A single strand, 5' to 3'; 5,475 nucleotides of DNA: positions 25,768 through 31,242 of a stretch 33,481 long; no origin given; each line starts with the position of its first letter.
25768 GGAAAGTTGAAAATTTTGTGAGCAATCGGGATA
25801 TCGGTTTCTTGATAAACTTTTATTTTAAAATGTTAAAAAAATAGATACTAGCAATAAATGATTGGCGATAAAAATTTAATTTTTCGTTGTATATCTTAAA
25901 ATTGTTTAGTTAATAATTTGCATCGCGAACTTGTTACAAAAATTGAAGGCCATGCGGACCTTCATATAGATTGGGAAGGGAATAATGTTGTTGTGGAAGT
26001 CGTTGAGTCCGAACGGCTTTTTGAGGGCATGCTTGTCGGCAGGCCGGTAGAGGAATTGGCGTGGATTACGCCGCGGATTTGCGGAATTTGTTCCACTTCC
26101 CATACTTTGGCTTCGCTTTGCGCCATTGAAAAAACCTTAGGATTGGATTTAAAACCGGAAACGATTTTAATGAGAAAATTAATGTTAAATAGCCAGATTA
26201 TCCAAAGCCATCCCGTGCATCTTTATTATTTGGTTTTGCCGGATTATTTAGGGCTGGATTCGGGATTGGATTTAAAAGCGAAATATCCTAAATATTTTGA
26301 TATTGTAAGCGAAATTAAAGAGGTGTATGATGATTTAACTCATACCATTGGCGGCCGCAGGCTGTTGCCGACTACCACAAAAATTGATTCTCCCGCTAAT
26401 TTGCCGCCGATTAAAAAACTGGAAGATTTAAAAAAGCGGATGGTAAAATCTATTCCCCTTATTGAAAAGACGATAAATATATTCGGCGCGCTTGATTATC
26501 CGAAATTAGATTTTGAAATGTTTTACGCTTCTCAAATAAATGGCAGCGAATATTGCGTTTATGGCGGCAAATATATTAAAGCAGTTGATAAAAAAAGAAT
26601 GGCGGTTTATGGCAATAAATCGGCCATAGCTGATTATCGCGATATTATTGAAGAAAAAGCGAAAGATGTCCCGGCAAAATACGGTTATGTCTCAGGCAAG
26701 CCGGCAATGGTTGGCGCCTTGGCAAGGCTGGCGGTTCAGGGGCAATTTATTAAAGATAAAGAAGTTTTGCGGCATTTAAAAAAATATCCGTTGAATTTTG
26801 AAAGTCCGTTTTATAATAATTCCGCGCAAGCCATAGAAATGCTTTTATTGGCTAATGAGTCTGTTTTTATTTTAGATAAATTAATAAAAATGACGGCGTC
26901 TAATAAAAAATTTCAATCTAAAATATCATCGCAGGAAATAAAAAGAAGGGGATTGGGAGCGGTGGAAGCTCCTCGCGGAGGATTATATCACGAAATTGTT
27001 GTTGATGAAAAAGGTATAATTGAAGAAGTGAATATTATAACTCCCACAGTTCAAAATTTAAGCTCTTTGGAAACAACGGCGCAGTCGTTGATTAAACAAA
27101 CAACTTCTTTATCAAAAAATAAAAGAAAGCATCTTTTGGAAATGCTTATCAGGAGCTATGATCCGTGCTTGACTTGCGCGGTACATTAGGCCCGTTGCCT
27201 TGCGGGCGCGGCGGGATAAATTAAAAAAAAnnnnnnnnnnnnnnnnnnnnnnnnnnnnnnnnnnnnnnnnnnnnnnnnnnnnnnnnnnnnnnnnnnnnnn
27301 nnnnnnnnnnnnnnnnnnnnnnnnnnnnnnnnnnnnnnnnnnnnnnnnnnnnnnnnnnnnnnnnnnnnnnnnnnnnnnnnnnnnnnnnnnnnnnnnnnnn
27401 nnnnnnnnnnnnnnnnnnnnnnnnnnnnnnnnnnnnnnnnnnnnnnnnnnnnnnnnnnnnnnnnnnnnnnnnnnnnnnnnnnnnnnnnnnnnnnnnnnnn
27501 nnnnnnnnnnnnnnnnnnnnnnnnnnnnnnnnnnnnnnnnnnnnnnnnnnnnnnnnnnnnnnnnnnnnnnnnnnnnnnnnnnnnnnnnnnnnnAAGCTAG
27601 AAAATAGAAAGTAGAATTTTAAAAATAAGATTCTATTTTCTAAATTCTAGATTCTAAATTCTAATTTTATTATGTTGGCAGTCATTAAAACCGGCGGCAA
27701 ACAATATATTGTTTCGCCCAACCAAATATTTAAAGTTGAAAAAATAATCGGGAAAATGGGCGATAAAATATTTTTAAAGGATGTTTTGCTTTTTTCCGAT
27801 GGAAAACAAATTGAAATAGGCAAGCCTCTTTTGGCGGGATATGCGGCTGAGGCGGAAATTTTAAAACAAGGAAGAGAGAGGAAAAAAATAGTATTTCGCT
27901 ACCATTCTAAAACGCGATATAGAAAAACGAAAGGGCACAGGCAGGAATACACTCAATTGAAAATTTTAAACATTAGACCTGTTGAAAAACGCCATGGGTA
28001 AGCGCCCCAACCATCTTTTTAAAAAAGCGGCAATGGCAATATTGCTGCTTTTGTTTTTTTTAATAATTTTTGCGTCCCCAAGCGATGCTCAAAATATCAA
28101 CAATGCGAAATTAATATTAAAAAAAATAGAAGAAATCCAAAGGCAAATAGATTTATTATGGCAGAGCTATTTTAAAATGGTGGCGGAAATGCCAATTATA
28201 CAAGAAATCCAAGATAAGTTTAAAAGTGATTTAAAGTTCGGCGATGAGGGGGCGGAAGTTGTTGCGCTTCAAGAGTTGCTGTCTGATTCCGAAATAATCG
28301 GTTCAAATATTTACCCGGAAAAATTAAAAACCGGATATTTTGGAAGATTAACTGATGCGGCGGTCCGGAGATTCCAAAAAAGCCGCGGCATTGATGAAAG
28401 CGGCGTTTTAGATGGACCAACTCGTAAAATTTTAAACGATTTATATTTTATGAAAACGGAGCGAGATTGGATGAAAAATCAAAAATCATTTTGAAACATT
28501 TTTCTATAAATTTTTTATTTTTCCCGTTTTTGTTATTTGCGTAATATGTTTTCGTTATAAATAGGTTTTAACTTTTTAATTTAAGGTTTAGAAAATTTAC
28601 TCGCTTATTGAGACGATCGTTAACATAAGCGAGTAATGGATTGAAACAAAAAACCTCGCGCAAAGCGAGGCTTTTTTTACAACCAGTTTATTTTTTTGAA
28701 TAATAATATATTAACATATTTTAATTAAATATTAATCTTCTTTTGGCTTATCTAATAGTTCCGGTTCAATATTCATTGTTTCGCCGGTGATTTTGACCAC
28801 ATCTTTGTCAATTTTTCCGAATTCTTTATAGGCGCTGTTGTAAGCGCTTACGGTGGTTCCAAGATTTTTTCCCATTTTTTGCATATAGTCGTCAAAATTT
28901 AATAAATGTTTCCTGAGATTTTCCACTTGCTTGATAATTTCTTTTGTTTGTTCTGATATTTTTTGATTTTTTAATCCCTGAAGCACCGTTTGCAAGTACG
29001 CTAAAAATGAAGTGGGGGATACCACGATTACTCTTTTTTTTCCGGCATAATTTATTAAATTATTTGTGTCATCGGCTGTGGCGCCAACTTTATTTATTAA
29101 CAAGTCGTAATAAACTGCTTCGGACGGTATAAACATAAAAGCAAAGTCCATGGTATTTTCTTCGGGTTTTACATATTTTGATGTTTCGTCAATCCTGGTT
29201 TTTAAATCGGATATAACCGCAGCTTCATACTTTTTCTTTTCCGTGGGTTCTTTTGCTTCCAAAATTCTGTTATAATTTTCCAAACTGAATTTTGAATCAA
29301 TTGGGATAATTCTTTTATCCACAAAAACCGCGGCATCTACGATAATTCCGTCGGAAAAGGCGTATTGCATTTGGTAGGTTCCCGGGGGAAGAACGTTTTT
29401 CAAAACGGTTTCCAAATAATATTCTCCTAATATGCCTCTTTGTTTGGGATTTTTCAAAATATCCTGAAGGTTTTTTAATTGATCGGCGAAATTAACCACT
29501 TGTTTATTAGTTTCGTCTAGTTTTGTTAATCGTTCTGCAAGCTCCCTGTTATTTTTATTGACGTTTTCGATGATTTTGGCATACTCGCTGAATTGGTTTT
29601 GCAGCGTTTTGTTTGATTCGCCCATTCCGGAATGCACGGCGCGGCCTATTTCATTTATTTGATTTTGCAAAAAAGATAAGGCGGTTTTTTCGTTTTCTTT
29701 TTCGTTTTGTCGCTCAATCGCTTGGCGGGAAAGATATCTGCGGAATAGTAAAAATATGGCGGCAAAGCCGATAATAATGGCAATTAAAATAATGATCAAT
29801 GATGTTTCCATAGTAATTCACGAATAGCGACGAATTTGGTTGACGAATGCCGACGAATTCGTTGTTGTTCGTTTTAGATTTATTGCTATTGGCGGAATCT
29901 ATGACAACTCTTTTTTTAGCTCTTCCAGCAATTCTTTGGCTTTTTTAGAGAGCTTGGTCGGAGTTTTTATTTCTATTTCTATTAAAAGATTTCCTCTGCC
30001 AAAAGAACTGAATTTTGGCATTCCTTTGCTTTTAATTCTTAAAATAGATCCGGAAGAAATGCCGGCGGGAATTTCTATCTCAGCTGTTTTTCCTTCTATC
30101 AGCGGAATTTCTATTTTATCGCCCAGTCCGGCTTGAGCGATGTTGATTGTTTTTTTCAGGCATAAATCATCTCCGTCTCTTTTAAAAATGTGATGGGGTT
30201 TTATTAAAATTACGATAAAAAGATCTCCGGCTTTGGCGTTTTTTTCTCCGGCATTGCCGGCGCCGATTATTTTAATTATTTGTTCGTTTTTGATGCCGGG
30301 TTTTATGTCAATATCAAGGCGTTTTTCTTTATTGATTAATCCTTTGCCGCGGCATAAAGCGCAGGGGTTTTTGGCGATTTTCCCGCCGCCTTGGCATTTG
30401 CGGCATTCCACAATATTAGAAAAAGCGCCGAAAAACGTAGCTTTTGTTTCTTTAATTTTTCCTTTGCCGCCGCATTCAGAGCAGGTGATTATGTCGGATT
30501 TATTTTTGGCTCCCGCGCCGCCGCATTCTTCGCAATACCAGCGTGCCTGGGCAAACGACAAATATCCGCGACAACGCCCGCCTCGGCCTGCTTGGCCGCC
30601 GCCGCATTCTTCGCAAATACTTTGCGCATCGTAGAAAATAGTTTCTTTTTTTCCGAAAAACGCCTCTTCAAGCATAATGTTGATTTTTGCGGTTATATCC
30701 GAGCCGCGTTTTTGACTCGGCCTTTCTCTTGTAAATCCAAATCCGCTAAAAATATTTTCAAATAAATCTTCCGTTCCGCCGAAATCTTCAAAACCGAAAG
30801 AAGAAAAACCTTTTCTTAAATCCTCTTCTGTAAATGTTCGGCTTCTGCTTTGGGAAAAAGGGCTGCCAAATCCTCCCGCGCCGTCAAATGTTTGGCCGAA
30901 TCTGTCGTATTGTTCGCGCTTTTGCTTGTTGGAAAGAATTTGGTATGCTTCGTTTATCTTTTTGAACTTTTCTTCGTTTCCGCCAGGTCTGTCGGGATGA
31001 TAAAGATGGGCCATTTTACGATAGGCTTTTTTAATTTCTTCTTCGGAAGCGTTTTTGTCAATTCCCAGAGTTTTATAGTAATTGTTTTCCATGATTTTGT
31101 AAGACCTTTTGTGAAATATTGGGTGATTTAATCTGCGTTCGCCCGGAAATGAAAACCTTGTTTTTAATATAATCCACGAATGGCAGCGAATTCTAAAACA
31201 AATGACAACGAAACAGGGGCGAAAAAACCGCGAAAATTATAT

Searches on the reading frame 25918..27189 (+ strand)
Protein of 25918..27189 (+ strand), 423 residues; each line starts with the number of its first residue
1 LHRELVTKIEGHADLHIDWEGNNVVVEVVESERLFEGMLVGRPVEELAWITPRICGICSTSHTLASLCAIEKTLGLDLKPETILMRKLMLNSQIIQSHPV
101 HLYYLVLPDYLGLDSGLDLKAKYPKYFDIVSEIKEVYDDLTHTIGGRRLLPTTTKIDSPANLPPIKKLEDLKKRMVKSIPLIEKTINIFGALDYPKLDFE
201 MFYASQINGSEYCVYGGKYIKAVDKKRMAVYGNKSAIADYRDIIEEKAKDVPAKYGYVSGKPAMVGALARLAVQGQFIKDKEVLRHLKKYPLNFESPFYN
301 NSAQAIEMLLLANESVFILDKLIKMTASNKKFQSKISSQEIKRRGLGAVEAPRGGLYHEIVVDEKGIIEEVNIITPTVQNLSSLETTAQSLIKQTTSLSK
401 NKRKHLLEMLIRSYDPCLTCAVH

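Call 19: search_protein_families(library=pfam, proteins=[window:25918-27189:+])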
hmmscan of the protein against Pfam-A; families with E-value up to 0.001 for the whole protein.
window:25918-27189:+ (423 aa): 1 family
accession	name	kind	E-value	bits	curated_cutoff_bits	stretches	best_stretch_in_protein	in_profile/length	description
PF00374.24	NiFeSe_Hases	-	4.2e-34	118.8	25.8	2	33-118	1-86/508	Nickel-dependent hydrogenase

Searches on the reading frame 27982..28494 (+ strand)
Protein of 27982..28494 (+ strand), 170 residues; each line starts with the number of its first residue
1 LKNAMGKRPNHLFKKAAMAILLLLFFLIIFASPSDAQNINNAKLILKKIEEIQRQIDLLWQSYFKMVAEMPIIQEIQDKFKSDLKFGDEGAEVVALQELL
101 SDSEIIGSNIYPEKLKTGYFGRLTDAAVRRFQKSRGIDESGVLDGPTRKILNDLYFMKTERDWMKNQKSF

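Call 19: search_protein_families(library=pfam, proteins=[window:27982-28494:+])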
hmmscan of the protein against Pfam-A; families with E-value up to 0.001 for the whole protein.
window:27982-28494:+ (170 aa): 1 family
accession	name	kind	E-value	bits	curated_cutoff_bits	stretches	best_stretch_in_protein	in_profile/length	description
PF01471.23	PG_binding_1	-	1.9e-10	41.2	23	1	90-151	2-57/57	Putative peptidoglycan binding domain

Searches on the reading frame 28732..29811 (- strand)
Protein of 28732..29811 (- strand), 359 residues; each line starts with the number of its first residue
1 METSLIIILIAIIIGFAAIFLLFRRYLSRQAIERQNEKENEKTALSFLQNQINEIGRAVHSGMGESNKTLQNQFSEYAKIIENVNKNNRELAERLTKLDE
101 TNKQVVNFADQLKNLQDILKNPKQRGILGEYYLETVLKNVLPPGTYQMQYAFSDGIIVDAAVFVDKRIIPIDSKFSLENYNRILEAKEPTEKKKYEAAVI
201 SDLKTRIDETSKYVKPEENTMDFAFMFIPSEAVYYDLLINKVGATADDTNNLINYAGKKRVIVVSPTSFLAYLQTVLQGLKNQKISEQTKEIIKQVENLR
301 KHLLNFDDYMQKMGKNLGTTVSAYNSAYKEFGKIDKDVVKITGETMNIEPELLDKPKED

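Call 19: search_protein_families(library=pfam, proteins=[window:28732-29811:-])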
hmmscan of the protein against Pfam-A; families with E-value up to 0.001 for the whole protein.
window:28732-29811:- (359 aa): 2 families
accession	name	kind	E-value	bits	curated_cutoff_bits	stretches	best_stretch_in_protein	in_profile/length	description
PF02646.22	RmuC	-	1.4e-55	188.9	26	1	68-331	8-270/291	RmuC family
PF06295.17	ZapG-like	-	0.00063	20.2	33.5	0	8-112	1-100/123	Z-ring associated protein G-like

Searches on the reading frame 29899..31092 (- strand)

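Call 19: search_protein_families(library=pfam, proteins=[window:29899-31092:-])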
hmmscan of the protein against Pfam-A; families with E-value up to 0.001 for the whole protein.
window:29899-31092:- (397 aa): 3 families
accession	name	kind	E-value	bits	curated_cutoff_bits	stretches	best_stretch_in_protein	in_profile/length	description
PF01556.23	DnaJ_C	-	9.8e-41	139.7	26.6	1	134-378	2-152/152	DnaJ C terminal domain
PF00226.36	DnaJ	-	1.1e-24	86.8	27.8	1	4-63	1-63/63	DnaJ domain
PF00684.25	DnaJ_CXXCXGXG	-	6e-13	49.3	32.7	1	187-251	1-65/65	DnaJ central domain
